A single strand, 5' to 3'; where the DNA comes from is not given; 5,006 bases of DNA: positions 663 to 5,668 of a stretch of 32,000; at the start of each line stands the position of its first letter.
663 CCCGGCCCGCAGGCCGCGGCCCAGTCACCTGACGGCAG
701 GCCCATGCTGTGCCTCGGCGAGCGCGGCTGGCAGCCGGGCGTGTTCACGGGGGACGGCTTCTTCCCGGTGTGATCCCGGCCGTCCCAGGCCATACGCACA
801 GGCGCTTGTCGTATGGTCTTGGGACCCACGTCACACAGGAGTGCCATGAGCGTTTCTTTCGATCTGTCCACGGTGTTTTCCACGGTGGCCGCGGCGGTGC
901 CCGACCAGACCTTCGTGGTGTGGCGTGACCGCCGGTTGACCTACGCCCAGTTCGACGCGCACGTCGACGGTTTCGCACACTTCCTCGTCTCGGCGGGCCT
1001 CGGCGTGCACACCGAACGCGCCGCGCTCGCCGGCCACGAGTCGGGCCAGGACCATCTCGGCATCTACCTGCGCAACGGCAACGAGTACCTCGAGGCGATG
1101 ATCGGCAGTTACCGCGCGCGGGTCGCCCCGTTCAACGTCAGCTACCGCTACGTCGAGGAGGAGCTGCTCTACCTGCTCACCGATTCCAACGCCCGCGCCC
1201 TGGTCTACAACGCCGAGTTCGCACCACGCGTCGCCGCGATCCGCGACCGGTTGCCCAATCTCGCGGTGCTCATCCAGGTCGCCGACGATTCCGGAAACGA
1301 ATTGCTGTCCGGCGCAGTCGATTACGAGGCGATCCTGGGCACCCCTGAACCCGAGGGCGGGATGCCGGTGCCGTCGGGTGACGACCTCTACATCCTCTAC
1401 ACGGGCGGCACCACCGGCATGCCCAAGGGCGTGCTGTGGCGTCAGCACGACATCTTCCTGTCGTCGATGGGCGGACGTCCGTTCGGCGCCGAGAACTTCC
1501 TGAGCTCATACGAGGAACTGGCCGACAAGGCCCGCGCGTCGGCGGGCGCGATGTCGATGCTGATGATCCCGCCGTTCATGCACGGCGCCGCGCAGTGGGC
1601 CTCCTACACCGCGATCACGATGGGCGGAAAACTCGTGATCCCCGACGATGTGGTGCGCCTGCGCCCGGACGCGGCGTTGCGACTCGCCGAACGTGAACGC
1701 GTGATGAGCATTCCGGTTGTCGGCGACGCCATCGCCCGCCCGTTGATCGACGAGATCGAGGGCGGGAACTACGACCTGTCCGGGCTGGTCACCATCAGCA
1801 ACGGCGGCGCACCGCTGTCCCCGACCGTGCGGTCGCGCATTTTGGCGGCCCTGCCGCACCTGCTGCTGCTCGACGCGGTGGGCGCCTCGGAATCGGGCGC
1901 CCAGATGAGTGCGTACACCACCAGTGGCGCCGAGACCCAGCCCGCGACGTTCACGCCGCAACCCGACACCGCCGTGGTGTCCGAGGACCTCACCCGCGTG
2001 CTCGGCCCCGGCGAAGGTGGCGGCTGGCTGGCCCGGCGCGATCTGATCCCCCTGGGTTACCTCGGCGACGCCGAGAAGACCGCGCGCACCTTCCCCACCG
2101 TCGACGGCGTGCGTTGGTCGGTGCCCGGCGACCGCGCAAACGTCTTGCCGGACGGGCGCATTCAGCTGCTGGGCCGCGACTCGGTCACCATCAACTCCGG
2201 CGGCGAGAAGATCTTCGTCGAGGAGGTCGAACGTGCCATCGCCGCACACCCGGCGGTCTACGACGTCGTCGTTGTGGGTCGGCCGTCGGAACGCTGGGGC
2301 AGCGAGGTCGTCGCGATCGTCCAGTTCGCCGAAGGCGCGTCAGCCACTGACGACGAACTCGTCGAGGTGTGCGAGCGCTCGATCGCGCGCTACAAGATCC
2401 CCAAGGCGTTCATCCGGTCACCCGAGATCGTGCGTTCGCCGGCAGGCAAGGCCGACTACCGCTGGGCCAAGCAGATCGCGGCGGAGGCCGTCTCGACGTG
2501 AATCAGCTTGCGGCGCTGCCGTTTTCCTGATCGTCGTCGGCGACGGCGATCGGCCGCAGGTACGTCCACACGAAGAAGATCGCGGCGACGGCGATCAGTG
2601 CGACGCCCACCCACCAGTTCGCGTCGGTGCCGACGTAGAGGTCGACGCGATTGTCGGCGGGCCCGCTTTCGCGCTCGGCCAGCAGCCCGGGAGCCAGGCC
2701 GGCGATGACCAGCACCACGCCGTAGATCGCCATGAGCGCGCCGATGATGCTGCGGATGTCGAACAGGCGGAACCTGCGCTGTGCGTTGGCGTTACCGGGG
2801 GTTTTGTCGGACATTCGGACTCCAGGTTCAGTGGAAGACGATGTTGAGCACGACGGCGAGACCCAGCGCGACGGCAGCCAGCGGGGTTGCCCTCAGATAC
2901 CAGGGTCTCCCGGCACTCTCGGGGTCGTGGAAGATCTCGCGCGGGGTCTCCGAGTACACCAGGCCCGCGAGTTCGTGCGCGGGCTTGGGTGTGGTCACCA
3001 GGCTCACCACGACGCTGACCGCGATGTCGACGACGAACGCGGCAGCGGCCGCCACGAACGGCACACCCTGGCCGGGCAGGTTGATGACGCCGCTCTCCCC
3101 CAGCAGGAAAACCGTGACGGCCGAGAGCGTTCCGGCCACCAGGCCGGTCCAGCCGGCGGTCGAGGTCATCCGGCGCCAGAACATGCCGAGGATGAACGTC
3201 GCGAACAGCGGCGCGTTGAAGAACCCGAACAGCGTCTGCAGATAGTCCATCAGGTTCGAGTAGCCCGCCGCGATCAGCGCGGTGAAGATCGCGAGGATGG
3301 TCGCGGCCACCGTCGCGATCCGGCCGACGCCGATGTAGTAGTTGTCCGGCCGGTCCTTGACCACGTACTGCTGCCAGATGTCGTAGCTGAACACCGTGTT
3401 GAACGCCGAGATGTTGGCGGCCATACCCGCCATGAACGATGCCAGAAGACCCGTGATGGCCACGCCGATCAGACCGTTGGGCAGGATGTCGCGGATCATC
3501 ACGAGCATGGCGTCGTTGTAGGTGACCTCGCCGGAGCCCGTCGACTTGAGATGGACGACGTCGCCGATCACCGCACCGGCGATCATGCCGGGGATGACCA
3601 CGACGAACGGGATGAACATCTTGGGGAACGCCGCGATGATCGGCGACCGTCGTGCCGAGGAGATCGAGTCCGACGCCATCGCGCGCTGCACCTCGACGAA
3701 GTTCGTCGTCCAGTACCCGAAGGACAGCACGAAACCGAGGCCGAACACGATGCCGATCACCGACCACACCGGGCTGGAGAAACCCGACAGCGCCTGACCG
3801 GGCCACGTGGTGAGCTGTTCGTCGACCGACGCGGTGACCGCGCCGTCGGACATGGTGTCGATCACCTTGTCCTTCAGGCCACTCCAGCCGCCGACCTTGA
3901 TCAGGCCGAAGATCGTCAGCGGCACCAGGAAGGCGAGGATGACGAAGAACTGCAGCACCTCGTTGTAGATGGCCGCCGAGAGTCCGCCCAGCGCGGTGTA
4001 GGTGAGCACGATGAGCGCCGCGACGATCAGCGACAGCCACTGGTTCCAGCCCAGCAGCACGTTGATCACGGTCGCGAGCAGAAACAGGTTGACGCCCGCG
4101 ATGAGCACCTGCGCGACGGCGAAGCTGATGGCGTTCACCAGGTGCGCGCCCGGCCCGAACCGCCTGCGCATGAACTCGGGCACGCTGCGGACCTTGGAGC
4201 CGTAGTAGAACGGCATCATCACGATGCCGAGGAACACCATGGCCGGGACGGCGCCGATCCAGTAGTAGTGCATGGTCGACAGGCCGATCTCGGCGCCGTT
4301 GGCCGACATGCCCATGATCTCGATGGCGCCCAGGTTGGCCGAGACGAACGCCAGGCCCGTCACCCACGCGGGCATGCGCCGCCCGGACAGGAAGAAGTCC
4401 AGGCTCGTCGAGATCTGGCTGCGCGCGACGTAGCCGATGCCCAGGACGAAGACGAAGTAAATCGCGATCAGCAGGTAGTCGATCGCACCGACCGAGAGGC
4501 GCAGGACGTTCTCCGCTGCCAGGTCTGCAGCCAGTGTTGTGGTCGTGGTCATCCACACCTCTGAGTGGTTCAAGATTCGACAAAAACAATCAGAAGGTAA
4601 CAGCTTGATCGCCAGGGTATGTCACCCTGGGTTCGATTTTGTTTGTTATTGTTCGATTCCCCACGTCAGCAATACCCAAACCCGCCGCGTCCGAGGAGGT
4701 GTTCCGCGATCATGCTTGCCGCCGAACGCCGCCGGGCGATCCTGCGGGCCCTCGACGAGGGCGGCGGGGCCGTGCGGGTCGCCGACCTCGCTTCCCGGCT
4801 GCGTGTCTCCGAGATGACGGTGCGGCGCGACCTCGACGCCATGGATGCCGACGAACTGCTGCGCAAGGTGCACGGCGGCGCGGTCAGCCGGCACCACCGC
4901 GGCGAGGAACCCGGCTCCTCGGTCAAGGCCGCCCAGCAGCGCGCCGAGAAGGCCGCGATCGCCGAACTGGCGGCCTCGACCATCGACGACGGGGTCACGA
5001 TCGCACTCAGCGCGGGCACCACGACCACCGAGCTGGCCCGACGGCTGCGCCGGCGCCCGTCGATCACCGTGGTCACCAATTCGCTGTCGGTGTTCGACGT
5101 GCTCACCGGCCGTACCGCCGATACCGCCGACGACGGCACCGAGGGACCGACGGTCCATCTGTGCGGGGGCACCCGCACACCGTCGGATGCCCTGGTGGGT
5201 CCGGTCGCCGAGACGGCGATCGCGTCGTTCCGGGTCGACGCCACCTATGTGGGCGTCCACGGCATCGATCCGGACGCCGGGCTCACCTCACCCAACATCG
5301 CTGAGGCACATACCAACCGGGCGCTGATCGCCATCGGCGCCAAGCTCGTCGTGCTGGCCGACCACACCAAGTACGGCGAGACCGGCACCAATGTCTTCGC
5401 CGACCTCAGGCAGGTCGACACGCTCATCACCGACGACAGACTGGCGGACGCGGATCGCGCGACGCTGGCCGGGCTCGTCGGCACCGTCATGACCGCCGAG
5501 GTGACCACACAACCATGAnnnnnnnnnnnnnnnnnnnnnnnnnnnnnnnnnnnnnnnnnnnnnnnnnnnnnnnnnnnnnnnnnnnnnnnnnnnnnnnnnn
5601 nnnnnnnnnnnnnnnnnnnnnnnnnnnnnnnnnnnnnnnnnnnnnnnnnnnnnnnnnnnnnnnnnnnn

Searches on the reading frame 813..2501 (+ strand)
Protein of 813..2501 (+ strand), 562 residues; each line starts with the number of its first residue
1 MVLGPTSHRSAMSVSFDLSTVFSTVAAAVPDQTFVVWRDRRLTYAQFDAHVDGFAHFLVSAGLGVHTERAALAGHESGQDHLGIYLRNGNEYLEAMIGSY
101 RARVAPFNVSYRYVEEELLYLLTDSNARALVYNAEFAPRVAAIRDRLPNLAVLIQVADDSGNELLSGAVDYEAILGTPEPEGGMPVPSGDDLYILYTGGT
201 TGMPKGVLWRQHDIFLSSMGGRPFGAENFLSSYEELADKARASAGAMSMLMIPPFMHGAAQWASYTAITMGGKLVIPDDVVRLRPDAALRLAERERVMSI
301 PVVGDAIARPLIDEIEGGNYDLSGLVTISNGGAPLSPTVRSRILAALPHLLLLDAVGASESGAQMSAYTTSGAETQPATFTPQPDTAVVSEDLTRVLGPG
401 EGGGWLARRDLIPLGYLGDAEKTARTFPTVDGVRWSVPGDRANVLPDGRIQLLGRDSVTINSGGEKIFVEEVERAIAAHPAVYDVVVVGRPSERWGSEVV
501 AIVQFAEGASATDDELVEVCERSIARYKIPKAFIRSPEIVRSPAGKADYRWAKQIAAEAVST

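Call 9: search_protein_families(library=pfam, proteins=[window:813-2501:+], max_evalue=0.001)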
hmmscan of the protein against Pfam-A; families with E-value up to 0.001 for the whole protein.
window:813-2501:+ (562 aa): 2 families
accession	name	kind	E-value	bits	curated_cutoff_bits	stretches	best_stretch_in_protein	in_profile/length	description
PF00501.34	AMP-binding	-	2.9e-44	151.9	29.9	1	24-417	3-384/384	AMP-binding enzyme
PF13193.12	AMP-binding_C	-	2.3e-13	51.3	24.5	1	471-546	1-76/76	AMP-binding enzyme C-terminal domain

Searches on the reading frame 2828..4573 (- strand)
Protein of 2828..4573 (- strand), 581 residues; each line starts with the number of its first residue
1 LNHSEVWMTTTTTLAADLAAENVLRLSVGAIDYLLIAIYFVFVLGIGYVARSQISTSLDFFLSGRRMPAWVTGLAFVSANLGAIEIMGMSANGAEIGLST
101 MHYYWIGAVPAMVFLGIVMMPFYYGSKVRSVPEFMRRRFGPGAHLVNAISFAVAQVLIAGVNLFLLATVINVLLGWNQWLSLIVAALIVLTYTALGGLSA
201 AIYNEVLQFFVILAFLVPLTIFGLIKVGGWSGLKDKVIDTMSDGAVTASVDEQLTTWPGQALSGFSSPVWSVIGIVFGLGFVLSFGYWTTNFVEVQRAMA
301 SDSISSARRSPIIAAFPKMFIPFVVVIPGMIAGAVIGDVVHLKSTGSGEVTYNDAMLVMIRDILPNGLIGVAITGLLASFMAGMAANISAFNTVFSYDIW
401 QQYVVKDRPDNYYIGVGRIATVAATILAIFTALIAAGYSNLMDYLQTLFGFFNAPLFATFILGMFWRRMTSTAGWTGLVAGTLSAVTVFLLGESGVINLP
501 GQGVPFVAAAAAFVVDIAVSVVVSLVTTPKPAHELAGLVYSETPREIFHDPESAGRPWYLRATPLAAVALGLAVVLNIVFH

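Call 9: search_protein_families(library=pfam, proteins=[window:2828-4573:-], max_evalue=0.001)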
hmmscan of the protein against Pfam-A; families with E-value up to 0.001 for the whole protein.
window:2828-4573:- (581 aa): 1 family
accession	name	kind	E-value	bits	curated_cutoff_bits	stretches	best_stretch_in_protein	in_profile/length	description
PF00474.23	SSF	-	3.1e-43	148.6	22.8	1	60-481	1-406/406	Sodium:solute symporter family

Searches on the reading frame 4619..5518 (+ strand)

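Call 9: search_protein_families(library=pfam, proteins=[window:4619-5518:+], max_evalue=0.001)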
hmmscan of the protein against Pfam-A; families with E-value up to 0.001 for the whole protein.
window:4619-5518:+ (299 aa): 7 families
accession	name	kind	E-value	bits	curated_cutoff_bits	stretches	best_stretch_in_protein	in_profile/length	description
PF00455.28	DeoRC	-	1.8e-41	142.2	31.8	1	107-272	2-159/160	DeoR C terminal sensor domain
PF08220.18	HTH_DeoR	-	3.1e-12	46.5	21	1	37-92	1-55/57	DeoR-like helix-turn-helix domain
PF08279.18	HTH_11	-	1.1e-05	25.6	25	1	37-76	1-40/55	HTH domain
PF25213.1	HVO_A0261_N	-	1.6e-05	25.1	35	1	30-86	5-59/86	HVO_A0261 N-terminal domain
PF13551.12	HTH_29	-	0.00013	22.4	28.1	0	38-82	1-46/64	Winged helix-turn helix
PF12840.13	HTH_20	-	0.00015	22.1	27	0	35-82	3-49/51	Helix-turn-helix domain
PF01325.25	Fe_dep_repress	-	0.00031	21.3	26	0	39-85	11-56/60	Iron dependent repressor, N-terminal DNA binding domain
